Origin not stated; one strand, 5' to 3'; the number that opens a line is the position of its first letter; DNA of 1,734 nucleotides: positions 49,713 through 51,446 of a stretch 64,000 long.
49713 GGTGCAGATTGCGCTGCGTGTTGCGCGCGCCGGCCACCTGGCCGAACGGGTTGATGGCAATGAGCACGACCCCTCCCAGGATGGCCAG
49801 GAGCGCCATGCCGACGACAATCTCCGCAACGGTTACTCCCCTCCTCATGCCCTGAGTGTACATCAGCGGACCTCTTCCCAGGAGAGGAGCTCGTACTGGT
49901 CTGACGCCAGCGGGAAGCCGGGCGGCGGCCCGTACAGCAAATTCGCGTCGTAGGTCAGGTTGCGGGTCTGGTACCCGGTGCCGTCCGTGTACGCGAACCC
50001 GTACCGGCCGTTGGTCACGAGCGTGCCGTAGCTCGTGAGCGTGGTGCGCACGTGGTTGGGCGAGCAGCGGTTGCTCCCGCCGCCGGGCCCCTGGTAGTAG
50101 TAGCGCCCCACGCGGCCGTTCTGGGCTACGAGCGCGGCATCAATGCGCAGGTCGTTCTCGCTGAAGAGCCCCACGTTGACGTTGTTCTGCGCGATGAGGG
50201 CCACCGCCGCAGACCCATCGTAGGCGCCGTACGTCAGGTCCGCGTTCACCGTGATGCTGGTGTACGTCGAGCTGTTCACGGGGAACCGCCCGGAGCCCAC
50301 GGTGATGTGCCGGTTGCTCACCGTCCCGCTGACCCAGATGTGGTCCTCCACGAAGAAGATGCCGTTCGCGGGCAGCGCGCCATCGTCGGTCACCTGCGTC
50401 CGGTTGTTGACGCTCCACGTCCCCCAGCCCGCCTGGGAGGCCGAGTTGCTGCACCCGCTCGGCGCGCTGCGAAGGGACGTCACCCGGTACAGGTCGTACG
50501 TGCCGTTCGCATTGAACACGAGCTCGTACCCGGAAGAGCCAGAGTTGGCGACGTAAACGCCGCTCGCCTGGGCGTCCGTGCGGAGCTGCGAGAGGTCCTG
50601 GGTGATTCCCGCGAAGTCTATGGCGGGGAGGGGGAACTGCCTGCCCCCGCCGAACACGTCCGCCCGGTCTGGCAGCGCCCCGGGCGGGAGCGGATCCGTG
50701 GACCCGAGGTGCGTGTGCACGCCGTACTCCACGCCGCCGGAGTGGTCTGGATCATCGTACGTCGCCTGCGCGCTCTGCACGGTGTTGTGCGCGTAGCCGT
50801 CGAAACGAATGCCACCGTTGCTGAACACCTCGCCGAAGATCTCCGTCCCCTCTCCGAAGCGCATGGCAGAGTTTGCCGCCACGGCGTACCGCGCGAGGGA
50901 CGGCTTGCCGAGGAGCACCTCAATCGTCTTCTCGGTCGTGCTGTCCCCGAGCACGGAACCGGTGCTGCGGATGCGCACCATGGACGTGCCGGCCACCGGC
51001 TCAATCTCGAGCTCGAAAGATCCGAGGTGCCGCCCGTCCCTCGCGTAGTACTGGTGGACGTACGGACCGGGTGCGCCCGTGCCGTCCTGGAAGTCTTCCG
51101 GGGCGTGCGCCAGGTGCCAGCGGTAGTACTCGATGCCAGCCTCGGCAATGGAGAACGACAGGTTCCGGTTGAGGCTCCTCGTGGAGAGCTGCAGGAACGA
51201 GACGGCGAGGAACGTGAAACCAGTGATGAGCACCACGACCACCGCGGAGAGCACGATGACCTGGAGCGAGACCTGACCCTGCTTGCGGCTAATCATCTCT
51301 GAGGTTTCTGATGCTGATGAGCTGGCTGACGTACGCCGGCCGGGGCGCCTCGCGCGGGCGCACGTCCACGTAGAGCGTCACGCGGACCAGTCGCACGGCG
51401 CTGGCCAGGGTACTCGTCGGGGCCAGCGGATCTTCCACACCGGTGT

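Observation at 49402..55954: Type IV pilus operon with PilB-PilC and four pilin-like genes including a 574-aa giant pilin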

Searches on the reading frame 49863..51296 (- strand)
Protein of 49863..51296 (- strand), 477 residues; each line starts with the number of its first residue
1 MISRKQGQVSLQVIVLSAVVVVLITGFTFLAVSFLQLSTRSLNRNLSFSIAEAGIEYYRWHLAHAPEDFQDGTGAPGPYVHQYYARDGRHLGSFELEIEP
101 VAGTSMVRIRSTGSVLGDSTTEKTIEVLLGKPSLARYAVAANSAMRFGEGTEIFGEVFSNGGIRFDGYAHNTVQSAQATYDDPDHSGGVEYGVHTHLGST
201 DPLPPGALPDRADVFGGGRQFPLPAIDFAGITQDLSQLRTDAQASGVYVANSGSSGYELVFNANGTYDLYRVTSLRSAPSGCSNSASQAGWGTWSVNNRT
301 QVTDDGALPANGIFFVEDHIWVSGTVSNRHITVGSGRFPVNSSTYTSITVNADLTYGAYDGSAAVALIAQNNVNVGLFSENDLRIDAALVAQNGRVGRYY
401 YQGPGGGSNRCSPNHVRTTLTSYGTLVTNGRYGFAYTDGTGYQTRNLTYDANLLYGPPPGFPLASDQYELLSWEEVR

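Call 3: search_protein_families(library=pfam, proteins=[window:49863-51296:-], max_evalue=0.1)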
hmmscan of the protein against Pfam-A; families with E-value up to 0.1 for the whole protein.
window:49863-51296:- (477 aa): 0 families

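Call 4: search_protein_families(library=ncbifam, proteins=[window:49863-51296:-], max_evalue=0.1)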
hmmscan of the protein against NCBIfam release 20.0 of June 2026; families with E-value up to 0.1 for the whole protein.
window:49863-51296:- (477 aa): 0 families

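Call 13: find_homologous_proteins(query=window:49863-51296:-)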
Query window:49863-51296:- (477 aa): 3644 proteins with E <= 0.001 among 8000 candidates; the best 120 are listed.
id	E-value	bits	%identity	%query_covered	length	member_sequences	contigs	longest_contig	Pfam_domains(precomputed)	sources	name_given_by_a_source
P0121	0.0e+0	1064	98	100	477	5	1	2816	-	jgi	jgi:hypothetical protein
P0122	4.3e-278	941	85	100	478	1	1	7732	-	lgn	-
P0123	5.6e-259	878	82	99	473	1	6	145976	-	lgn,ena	-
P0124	2.5e-255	866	79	99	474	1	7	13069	-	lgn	-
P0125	1.2e-252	857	78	100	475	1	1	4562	-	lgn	-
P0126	1.4e-246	837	76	100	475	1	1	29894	-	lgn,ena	-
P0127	5.8e-236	802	75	100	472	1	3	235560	-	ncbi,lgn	-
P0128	1.3e-234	798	74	99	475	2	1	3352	-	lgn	-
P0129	1.5e-231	787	73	98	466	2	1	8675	-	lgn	-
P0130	1.3e-210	718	64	100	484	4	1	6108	-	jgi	jgi:hypothetical protein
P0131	5.7e-202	690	62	99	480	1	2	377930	-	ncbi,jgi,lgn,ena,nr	ncbi:MAG: hypothetical protein KGZ30_04490 [Anaplasmataceae bacterium]|nr:hypothetical protein [Anap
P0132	3.1e-200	684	63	99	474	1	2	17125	-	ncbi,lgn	-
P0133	3.9e-195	667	60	99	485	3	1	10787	-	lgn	-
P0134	6.0e-195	667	60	100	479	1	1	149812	-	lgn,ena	-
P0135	1.6e-192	659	61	100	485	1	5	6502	-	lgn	-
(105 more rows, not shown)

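Call 24: search_solved_structures(query=A2, max_evalue=1)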
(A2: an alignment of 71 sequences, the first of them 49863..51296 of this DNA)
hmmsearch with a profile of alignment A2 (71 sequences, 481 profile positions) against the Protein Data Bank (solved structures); distinct sequences matched with E-value up to 1: 3.
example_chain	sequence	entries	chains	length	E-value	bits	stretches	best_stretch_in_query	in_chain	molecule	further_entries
8jdh_A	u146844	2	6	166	0.17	13.5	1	325-398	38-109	AcrIF25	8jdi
6cxt_B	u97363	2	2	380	0.4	12.3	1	221-282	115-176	Butyryl-CoA dehydrogenase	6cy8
8v2b_C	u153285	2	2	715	0.58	11.8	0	288-329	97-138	Oncostatin-M-specific receptor subunit beta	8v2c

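Call 25: find_related_loci(query=A2, collection=genome_contigs, flank=10000)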
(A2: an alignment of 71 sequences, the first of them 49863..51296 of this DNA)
Query A2 (477 aa) in genome_contigs; peptide patterns used: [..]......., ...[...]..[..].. (x = any residue, [..] = any of these).
599 stretches matched a pattern (row limit reached: there are more); 585 encode a relative of the query (tblastn E <= 1e-3); the best 80 are kept; 80 distinct loci.
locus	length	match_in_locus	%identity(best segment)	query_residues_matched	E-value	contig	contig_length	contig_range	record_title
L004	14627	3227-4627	63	5-477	0e+0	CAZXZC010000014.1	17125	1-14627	MAG TPA_asm: uncultured Candidatus Saccharibacteria bacterium isolate SRP189682_co2_51 genome assembly, contig: NODE_525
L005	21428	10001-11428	58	3-477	0e+0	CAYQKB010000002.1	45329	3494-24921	MAG TPA_asm: uncultured Candidatus Saccharibacteria bacterium isolate SRP193066_co2_439 genome assembly, contig: NODE_32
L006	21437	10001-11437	59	1-477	0e+0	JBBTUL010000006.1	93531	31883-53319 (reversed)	MAG: Patescibacteria group bacterium isolate H41-bin154_1 H41_bin154_1_000000000006, whole genome shotgun sequence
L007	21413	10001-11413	59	7-477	0e+0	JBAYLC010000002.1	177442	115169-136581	MAG: Candidatus Paceibacterota bacterium isolate SO_2016_GW1_94 scaffold00170_OW334_2016, whole genome shotgun sequence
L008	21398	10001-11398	59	5-477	0e+0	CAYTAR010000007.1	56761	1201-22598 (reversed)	MAG TPA_asm: uncultured Candidatus Saccharibacteria bacterium isolate SRP319275_co5_193 genome assembly, contig: NODE_17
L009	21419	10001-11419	56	5-477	0e+0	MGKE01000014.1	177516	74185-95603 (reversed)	MAG: Candidatus Yanofskybacteria bacterium RIFCSPLOWO2_01_FULL_39_28 rifcsplowo2_01_scaffold_72, whole genome shotgun se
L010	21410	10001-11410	56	2-477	0e+0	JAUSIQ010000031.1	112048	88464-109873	MAG: bacterium isolate E14_metabat.bin.263 E14_k141_146411, whole genome shotgun sequence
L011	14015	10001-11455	57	3-476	0e+0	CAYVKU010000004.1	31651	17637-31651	MAG TPA_asm: uncultured Candidatus Saccharibacteria bacterium isolate SRP290908_co1_111 genome assembly, contig: NODE_16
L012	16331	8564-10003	57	7-477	0e+0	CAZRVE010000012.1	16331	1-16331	MAG TPA_asm: uncultured Candidatus Saccharibacteria bacterium isolate SRP302447_co1_195 genome assembly, contig: NODE_94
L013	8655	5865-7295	57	3-477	0e+0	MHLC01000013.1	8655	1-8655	MAG: Candidatus Liptonbacteria bacterium RIFCSPLOWO2_01_FULL_56_20 rifcsplowo2_01_scaffold_24014, whole genome shotgun s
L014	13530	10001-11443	56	1-477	0e+0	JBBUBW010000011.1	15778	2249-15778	MAG: Patescibacteria group bacterium isolate H43-bin006_1 H43_bin006_1_000000000011, whole genome shotgun sequence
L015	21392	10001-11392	57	6-477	0e+0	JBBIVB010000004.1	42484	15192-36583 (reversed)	MAG: Candidatus Veblenbacteria bacterium isolate PBS170224_bin_67 NODE_67_length_42484_cov_5.345212, whole genome shotgu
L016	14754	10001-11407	57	6-475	0e+0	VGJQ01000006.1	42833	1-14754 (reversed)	MAG: Candidatus Kaiserbacteria bacterium isolate M_DeepCast_65m_m1_095 M_DeepCast_65m_m1_095_Ga0194120_10001468, whole g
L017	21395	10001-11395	57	5-477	0e+0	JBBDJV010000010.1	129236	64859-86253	MAG: Candidatus Paceibacterota bacterium isolate LejiaA_42_15 Lejia_A_237_length_129236_cov_9, whole genome shotgun sequ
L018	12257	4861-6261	55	5-477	0e+0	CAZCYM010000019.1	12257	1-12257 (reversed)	MAG TPA_asm: uncultured Candidatus Saccharibacteria bacterium isolate binchicken_co38_519 genome assembly, contig: NODE_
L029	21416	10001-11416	53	2-477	1e-178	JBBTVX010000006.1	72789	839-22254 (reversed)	MAG: Patescibacteria group bacterium isolate H43-bin088_1 H43_bin088_1_000000000006, whole genome shotgun sequence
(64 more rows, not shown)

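Call 33: predict_structure(alignment_id=A2)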
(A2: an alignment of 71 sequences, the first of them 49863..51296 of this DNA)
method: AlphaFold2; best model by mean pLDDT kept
length: 477 residues; sequences in the alignment: 71
mean_pLDDT: 90.6   pTM: 0.85
mean pLDDT of the five models: 90.6, 90.3, 89.4, 87.6, 86.4
residues with pLDDT >= 90: 349; 70-90: 104; 50-70: 22; < 50: 2
segments of 3 or more residues with pLDDT < 50: none
pLDDT, mean of each block of 10 residues (from residue 1): 61 89 93 91 96 95 90 90 96 96 92 93 96 92 91 96 96 98 86 95 95 97 89 82 97 95 97 91 75 90 97 97 97 94 92 95 95 90 95 79 73 84 94 63 92 93 87 95
secondary structure, 60 per line:
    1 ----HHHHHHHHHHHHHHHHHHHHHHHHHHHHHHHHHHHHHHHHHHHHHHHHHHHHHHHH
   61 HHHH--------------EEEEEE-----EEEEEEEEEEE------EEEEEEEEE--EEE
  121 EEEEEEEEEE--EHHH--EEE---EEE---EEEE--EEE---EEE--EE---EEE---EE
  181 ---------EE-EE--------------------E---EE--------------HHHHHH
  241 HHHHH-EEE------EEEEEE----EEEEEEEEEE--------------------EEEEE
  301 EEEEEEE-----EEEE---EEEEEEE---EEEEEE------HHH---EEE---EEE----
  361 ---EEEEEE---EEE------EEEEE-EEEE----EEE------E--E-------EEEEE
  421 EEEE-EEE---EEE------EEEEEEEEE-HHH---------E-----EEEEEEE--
elements in order: H5-64 E79-84 E90-100 E107-115 E118-130 E139-141 E145-147 E151-154 E157-159 E163-165 E173-175 H235-245 E247-249 E256-261 E266-275 E296-307 E313-316 E320-326 E330-335 E348-350 E354-356 E364-369 E373-375 E382-386 E388-391 E396-398 E416-424 E426-428 E432-434 E441-449 E469-475

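Call 35: search_protein_families(library=pfam, proteins=[L017:11439-12224:+, L017:12224-13348:+, L017:13784-15460:+, L017:15580-16260:+, L029:11433-12533:+, L029:12537-13100:+, L029:13075-13632:+, L029:14077-14835:+, L029:14828-16564:+, L029:16578-17222:+], max_evalue=0.01)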
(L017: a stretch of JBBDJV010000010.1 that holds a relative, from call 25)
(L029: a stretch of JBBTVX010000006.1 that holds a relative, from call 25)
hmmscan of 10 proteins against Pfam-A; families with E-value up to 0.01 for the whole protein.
L017:11439-12224:+ (261 aa): 1 family
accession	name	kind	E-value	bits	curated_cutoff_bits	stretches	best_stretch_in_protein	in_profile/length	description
PF00121.24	TIM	-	1.1e-70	238.4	20.1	1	8-252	2-242/245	Triosephosphate isomerase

L017:12224-13348:+ (374 aa): 1 family
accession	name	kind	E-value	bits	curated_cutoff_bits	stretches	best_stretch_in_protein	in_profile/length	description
PF00162.24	PGK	-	1.6e-106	357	27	1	5-363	1-377/379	Phosphoglycerate kinase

L017:13784-15460:+ (558 aa): 3 families
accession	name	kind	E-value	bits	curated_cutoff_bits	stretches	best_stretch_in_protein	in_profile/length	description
PF01368.27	DHH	-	3.7e-24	85.8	28.1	1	79-227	2-121/125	DHH family, N-terminal domain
PF17768.7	RecJ_OB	-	1.2e-22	80.4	27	1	453-556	2-107/107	RecJ OB domain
PF02272.25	DHHA1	-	1.4e-09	38.7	25.9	1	349-439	4-98/102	DHHA1 domain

L017:15580-16260:+ (226 aa): 2 families
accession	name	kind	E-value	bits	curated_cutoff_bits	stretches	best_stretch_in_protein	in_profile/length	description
PF00075.30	RNase_H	-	1.4e-43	148.8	25.8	1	3-139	2-138/141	RNase H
PF01693.22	Cauli_VI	-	2.4e-05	24.9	21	1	188-217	13-42/44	Ribonuclease H1 N-terminal domain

L029:11433-12533:+ (366 aa): 3 families
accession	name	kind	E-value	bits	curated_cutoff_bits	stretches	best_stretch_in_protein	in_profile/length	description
PF11104.14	PilM_2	-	1.2e-49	169.5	27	1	13-359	1-339/340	Type IV pilus assembly protein PilM;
PF14450.12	FtsA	-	3.7e-18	66.6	31.8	1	192-338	1-114/127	Cell division protein FtsA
PF06723.19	MreB_Mbl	-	1.1e-05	24.9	27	1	299-328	276-305/327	MreB/Mbl protein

L029:12537-13100:+ (187 aa): 0 families

L029:13075-13632:+ (185 aa): 0 families

L029:14077-14835:+ (252 aa): 6 families
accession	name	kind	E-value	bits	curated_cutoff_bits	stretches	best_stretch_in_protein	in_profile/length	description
PF12146.15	Hydrolase_4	-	3.5e-19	69.5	27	1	18-234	6-236/239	Serine aminopeptidase, S33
PF00561.26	Abhydrolase_1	-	2.1e-11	44.4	25.8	1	19-141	3-120/245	alpha/beta hydrolase fold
PF12697.13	Abhydrolase_6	-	6.5e-08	33.9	26.3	1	19-206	1-182/217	Alpha/beta hydrolase family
PF07224.18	Chlorophyllase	-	2.1e-05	23.9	26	1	19-108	45-139/301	Chlorophyllase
PF01738.24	DLH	-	6.2e-05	23.1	21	1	14-106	10-118/217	Dienelactone hydrolase family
PF20408.4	Abhydrolase_11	-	0.0044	17.2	27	0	66-120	61-109/193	Alpha/beta hydrolase domain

L029:14828-16564:+ (578 aa): 2 families
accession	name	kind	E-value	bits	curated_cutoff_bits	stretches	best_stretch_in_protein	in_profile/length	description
PF00501.34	AMP-binding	-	4.5e-83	279.6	29.9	1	9-405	1-384/384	AMP-binding enzyme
PF23562.2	AMP-binding_C_3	-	4.2e-10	40.5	20.8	1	443-577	2-120/124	AMP-binding enzyme C-terminal domain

L029:16578-17222:+ (214 aa): 14 families
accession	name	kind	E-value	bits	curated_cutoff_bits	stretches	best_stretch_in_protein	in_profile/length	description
PF13847.12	Methyltransf_31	-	2.1e-16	60.4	27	1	28-184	2-145/145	Methyltransferase domain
PF13489.12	Methyltransf_23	-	2.1e-13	50.8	27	1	24-189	17-163/164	Methyltransferase domain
PF13649.12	Methyltransf_25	-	3.4e-13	50.5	27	1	33-124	1-97/97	Methyltransferase domain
PF08241.18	Methyltransf_11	-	9.1e-13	49.1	21.2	1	34-127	1-94/95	Methyltransferase domain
PF01209.24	Ubie_methyltran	-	2.6e-07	30.7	20.1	1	28-192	46-220/233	ubiE/COQ5 methyltransferase family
PF08242.18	Methyltransf_12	-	3.7e-07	31.2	30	1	34-126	1-98/98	Methyltransferase domain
PF03848.20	TehB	-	3.7e-06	27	20.4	1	32-129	33-134/193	Tellurite resistance protein TehB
PF02353.26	CMAS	-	7.3e-06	25.9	27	1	27-136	60-172/273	Mycolic acid cyclopropane synthetase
PF01728.25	FtsJ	-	3.1e-05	24.4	24.1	1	25-96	17-88/181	FtsJ-like methyltransferase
PF05724.17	TPMT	-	0.00019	21.6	26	1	29-125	37-150/218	Thiopurine S-methyltransferase (TPMT)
PF01739.24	CheR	-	0.0012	18.8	27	0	82-135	126-180/195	CheR methyltransferase, SAM binding domain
PF07021.18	MetW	-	0.0018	18.4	21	1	24-64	8-49/193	Methionine biosynthesis protein MetW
PF07757.19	AdoMet_MTase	-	0.0093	16.6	27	0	32-62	64-94/115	Predicted AdoMet-dependent methyltransferase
PF02475.24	TRM5-TYW2_MTfase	-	0.0096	16.3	28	0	27-85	34-94/164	TRM5/TYW2 methyltransferase domain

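Call 38: fold_search(model_id=the predicted structure, library=pdb)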
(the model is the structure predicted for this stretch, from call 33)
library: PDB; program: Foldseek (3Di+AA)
matches with E <= 10: 122; with E <= 0.001: 2
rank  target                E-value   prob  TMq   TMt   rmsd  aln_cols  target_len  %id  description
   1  6qvi_B                1.9e-10  1.00  0.32  0.31  15.6       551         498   12  Crystal structure of competence-associated pilin ComZ from Thermus thermophilus (released 2019-05-29)
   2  6qvi_A                3.3e-10  1.00  0.31  0.29  16.1       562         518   13  Crystal structure of competence-associated pilin ComZ from Thermus thermophilus (released 2019-05-29)
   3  5uyt_A                2.5e-03  0.98  0.21  0.23  12.0       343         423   10  Crystal structure of ice binding protein from an Antarctic bacterium Flavobacteriaceae (released 2017-10-25)
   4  5uyt_B                7.6e-03  0.97  0.23  0.25  11.1       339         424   11  Crystal structure of ice binding protein from an Antarctic bacterium Flavobacteriaceae (released 2017-10-25)
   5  8x1o                  2.1e-02  0.66  0.19  0.36  11.0       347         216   10  Crystal structure of M249C/N270C mutant of FfIBP (released 2024-11-13)
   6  9lhr_B                2.1e-02  0.35  0.15  0.26  13.5       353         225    9  Crystal structure of Ice binding protein from Candidatus Cryosericum odellii SMC5 (released 2025-09-03)
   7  9li0_B                2.2e-02  0.35  0.14  0.26  13.0       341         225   11  Crystal structure of engineered ice-binding protein (M74I and A97V) from Candidatus Cryosericum odellii strain SMC5_16 (released 2025-09-03)
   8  7ehk                  2.4e-02  0.47  0.16  0.29  13.1       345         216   10  Crystal structure of C107S mutant of FfIBP (released 2022-03-02)
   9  7bwx_A                2.8e-02  0.57  0.16  0.33  14.3       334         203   10  Crystal structure of ice-binding protein from an Antarctic ascomycete, Antarctomyces psychrotrophicus. (released 2020-05-27)
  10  7bwy_A                2.9e-02  0.54  0.18  0.35  13.6       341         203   10  Crystal structure of ice-binding protein from an Antarctic ascomycete, Antarctomyces psychrotrophicus. (released 2020-05-27)
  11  8x0z                  3.1e-02  0.54  0.18  0.33  11.3       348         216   10  Crystal structure of A101C/A120C mutant of FfIBP (released 2024-11-13)
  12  8x1l                  3.1e-02  0.54  0.18  0.34  12.2       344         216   10  Crystal structure of S96C/L132C mutant of FfIBP (released 2024-11-13)
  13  9lhn_B                3.2e-02  0.25  0.14  0.25  13.8       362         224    9  Crystal structure of Ice binding protein from Candidatus Cryosericum odellii SMC5 (released 2025-09-03)
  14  4nuh                  4.1e-02  0.82  0.21  0.42  11.8       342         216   10  Crystal structure of mLeIBP, a capping head region swapped mutant of ice-binding protein (released 2014-04-16)
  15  6eio                  4.8e-02  0.28  0.15  0.25  14.1       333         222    9  Crystal structure of an ice binding protein from an Antarctic Biological Consortium (released 2018-03-28)
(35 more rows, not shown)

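Call 59: list_cluster_members(proteins=[P0241, window:49863-51296:-, window:54692-55954:-])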
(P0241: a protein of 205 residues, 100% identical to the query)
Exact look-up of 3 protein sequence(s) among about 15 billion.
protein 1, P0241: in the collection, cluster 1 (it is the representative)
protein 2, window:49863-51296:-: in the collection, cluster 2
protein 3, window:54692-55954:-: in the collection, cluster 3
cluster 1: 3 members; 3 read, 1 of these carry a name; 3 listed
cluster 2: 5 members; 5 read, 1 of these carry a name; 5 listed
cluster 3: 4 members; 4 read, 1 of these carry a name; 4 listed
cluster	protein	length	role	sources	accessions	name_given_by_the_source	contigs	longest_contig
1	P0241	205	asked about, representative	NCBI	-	-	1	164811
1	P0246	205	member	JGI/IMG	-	hypothetical protein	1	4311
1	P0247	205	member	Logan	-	-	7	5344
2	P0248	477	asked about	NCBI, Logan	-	-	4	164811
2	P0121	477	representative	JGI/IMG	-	hypothetical protein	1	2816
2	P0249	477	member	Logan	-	-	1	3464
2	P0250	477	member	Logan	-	-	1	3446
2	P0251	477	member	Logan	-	-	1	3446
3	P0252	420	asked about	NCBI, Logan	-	-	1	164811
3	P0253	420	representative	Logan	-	-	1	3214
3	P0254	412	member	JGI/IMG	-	type II secretory ATPase GspE/PulE/Tfp pilus assembly ATPase PilB-like protein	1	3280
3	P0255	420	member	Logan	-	-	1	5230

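Call 60: find_encoding_contigs(protein=window:49863-51296:-, flank=10000, max_places=2)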
Protein window:49863-51296:- (477 aa): 4 contigs read that carry it; 2 places shown.
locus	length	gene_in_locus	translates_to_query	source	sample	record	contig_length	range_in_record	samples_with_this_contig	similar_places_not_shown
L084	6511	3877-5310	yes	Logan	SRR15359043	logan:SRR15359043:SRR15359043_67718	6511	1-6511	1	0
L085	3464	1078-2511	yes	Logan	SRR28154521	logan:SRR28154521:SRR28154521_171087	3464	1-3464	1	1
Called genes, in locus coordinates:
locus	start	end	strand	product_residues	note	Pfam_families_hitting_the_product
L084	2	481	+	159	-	?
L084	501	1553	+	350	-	PF00482:T2SSF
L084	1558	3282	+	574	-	PF13620:CarboxypepD_reg (faint)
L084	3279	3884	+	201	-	-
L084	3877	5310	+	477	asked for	-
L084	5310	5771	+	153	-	-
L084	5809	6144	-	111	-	-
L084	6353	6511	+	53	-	?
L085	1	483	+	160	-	?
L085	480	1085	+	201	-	-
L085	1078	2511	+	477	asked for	-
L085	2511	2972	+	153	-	-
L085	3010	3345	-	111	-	-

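Call 63: search_protein_families(library=pfam, proteins=[L017:4605-6359:+], max_evalue=0.01)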
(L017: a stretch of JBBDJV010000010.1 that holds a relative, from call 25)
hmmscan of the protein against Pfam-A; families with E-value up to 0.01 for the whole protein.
L017:4605-6359:+ (584 aa): 3 families
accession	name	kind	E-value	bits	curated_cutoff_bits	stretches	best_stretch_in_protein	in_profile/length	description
PF00437.27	T2SSE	-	1.3e-125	419.3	24.9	1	181-580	3-370/370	Type II/IV secretion system protein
PF05157.20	MshEN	-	6.7e-12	45.7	23.1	1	60-144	1-86/90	MshEN domain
PF25199.1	nSTAND_NTPase5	-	0.00079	19.7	34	1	309-359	29-81/145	Novel STAND NTPase 5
